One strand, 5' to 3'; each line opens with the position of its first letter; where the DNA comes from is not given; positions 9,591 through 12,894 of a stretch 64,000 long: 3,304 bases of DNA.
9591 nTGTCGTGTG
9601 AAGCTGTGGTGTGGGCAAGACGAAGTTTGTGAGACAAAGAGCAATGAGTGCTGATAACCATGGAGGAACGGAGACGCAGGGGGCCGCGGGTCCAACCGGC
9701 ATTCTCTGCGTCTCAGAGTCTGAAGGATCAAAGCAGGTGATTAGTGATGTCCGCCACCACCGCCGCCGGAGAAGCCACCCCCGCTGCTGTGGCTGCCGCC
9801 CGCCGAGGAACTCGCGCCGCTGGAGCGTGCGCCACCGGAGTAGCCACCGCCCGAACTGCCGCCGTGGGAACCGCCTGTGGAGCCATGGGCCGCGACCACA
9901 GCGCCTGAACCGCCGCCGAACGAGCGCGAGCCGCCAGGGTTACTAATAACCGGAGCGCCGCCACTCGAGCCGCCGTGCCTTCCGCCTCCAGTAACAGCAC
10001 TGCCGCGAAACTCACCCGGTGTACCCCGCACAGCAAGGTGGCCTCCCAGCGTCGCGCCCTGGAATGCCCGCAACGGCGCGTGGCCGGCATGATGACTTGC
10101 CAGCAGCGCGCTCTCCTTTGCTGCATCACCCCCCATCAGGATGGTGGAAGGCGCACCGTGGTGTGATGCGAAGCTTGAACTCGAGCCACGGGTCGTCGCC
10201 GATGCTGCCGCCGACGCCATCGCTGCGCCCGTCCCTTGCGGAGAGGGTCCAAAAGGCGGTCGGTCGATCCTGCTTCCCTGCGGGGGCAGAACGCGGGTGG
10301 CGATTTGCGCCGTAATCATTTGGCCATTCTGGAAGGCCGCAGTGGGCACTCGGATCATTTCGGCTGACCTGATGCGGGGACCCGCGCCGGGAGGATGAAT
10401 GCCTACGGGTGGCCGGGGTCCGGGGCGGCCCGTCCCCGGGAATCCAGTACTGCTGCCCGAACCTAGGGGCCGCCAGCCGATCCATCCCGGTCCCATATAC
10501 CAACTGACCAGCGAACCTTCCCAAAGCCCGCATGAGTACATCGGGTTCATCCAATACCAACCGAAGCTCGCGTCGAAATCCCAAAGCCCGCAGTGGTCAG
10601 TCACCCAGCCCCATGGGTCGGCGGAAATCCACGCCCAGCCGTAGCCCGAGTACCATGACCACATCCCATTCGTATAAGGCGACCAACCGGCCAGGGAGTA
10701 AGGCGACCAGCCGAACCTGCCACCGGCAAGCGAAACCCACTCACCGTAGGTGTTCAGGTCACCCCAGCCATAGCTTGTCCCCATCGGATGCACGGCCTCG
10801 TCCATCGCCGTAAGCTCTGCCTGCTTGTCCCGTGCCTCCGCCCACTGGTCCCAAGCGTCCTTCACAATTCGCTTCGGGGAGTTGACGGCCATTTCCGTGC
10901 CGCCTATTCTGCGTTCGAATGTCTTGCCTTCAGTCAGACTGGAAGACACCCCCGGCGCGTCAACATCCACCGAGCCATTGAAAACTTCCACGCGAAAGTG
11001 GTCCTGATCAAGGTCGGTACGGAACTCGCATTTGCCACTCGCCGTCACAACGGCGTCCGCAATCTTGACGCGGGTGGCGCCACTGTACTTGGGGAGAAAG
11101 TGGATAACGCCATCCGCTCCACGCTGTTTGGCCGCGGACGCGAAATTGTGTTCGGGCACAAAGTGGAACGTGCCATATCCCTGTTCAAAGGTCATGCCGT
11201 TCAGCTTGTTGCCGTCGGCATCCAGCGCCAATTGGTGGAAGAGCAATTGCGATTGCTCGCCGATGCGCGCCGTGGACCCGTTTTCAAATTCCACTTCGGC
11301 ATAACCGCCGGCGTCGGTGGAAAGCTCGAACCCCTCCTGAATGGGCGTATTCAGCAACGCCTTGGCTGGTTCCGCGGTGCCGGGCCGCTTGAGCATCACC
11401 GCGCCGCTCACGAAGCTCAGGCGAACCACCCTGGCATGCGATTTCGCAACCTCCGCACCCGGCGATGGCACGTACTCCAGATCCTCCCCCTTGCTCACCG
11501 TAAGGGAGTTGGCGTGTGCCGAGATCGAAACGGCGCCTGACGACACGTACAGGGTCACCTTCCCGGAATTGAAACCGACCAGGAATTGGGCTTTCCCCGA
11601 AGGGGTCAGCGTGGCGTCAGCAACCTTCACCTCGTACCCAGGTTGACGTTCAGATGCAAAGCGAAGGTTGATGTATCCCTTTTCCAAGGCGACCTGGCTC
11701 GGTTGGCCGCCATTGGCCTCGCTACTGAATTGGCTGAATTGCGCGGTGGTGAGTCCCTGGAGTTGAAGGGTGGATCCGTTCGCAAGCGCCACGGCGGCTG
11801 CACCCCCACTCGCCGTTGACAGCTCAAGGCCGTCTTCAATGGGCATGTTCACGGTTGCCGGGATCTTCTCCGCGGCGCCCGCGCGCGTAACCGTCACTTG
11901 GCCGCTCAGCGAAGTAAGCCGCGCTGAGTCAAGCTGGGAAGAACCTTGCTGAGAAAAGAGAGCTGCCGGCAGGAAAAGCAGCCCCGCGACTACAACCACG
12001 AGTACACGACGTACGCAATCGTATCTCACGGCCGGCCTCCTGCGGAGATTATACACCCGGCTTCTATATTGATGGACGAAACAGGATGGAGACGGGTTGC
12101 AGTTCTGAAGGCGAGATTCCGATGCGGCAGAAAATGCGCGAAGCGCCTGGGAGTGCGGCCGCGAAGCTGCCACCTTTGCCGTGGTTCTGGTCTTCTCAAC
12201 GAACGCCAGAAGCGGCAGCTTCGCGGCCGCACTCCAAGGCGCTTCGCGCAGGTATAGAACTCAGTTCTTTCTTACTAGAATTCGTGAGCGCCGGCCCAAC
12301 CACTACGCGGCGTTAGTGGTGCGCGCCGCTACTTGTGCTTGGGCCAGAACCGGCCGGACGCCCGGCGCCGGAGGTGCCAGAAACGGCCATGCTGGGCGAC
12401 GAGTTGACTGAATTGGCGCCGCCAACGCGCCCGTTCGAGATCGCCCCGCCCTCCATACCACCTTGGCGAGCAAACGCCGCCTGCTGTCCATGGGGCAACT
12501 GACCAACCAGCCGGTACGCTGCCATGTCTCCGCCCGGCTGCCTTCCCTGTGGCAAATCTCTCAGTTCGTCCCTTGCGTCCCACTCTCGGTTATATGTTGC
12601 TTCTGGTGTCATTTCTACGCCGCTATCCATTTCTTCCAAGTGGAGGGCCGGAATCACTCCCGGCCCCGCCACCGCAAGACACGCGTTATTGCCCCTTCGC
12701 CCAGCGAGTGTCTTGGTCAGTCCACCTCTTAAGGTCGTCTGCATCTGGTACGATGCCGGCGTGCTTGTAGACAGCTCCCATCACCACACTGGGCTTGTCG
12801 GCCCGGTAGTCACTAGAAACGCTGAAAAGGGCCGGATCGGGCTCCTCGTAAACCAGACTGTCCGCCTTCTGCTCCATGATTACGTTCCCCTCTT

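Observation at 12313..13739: Middle paralog gutted: an unrelated 252-aa signal-anchored ORF sits between its N- and C-terminal stubs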

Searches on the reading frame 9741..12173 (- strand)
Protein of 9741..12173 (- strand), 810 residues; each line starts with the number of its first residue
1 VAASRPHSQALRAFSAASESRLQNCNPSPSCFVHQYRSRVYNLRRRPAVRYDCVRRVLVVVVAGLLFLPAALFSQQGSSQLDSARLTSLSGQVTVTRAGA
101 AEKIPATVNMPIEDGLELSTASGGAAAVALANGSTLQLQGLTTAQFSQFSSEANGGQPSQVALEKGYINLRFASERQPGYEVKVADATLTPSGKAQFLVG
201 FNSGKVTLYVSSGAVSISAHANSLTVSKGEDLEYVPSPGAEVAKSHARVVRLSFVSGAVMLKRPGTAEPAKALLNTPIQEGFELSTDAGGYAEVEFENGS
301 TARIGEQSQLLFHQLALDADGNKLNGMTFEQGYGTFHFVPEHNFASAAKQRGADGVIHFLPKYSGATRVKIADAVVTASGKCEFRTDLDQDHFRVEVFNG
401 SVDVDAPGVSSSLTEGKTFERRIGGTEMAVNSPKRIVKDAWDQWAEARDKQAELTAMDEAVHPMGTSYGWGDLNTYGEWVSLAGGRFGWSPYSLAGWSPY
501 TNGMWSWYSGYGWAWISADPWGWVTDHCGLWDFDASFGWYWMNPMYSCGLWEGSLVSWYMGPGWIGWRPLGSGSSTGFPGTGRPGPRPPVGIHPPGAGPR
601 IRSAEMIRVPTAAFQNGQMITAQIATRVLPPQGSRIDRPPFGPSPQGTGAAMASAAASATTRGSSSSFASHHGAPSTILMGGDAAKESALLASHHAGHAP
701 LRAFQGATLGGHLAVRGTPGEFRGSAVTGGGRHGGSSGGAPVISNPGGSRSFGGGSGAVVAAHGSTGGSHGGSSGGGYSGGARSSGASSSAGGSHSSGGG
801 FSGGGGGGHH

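Call 4: search_protein_families(library=pfam, proteins=[window:9741-12173:-], max_evalue=0.1)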
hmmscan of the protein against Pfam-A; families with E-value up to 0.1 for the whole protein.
window:9741-12173:- (810 aa): 2 families
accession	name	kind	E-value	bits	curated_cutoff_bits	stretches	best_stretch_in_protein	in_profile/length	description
PF04773.18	FecR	-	4.2e-17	62.8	24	2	118-215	3-96/97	FecR protein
PF20245.3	DUF6600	-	2.2e-15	57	27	1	472-572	3-100/102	Family of unknown function (DUF6600)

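Call 13: find_related_loci(query=window:9741-12086:-, collection=genome_contigs, flank=10000)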
Query window:9741-12086:- (781 aa) in genome_contigs; peptide patterns used: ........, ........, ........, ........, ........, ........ (x = any residue, [..] = any of these).
177 stretches matched a pattern; 58 encode a relative of the query (tblastn E <= 1e-3); 57 distinct loci.
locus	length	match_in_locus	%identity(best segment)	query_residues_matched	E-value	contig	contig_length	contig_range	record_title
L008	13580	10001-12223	59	3-723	0e+0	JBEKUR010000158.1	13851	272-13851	MAG: Terriglobia bacterium isolate SPRUCE 586 SPRUCE_586_158, whole genome shotgun sequence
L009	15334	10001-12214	60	3-735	0e+0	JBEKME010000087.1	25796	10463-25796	MAG: Terriglobia bacterium isolate SPRUCE 387 SPRUCE_387_87, whole genome shotgun sequence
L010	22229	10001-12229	58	3-731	0e+0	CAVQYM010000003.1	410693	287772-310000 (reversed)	MAG: uncultured Acidobacteriota bacterium isolate MFD03726.bin.2.19 genome assembly, contig: contig_11062, whole genome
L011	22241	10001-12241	56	3-731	0e+0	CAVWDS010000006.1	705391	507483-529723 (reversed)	MAG: uncultured Acidobacteriota bacterium isolate MFD01299.bin.2.212 genome assembly, contig: contig_6223, whole genome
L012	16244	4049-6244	58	3-732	0e+0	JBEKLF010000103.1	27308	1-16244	MAG: Terriglobia bacterium isolate SPRUCE 364 SPRUCE_364_103, whole genome shotgun sequence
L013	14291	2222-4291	59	4-697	0e+0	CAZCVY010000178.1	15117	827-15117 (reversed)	MAG TPA_asm: uncultured Acidobacteriota bacterium isolate binchicken_co3_110 genome assembly, contig: NODE_12765_length_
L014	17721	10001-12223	57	3-733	0e+0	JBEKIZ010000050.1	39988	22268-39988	MAG: Terriglobia bacterium isolate SPRUCE 311 SPRUCE_311_50, whole genome shotgun sequence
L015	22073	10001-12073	59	3-696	0e+0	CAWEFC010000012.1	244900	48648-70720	MAG: uncultured Acidobacteriota bacterium isolate MFD03044.bin.2.66 genome assembly, contig: contig_13892, whole genome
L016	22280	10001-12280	57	3-743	0e+0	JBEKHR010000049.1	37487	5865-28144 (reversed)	MAG: Terriglobia bacterium isolate SPRUCE 281 SPRUCE_281_49, whole genome shotgun sequence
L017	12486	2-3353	54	15-737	0e+0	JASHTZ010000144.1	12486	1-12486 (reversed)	MAG: Terriglobia bacterium isolate JOPF166 JOPF_A14C_contig_43030, whole genome shotgun sequence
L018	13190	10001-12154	54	15-734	0e+0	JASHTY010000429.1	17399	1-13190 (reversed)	MAG: Terriglobia bacterium isolate JOPF165 JOPF_NEAR_contig_928223, whole genome shotgun sequence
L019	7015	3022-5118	55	15-722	0e+0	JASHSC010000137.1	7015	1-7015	MAG: Terriglobia bacterium isolate JOPF117 JOPF_AWAY_contig_266159, whole genome shotgun sequence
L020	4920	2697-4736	55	15-694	0e+0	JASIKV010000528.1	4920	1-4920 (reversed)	MAG: Terriglobia bacterium isolate JOPF604 JOPF_N14C_contig_291910, whole genome shotgun sequence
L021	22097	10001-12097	55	16-731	0e+0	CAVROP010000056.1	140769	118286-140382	MAG: uncultured Acidobacteriota bacterium isolate MFD03726.bin.1.150 genome assembly, contig: contig_13874, whole genome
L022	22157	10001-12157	57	17-734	0e+0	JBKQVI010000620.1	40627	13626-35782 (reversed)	MAG: Terriglobia bacterium isolate SEr2D2E2F__bin_83 SEr2D2E2F_000000324064, whole genome shotgun sequence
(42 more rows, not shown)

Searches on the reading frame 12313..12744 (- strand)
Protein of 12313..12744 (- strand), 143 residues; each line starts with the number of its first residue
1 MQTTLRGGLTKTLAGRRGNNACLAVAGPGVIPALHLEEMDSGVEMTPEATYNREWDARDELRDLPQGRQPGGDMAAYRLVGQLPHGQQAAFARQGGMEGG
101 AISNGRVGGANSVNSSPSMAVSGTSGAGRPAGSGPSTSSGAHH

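Call 4: search_protein_families(library=pfam, proteins=[window:12313-12744:-], max_evalue=0.1)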
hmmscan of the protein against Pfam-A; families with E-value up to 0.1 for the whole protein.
window:12313-12744:- (143 aa): 0 families
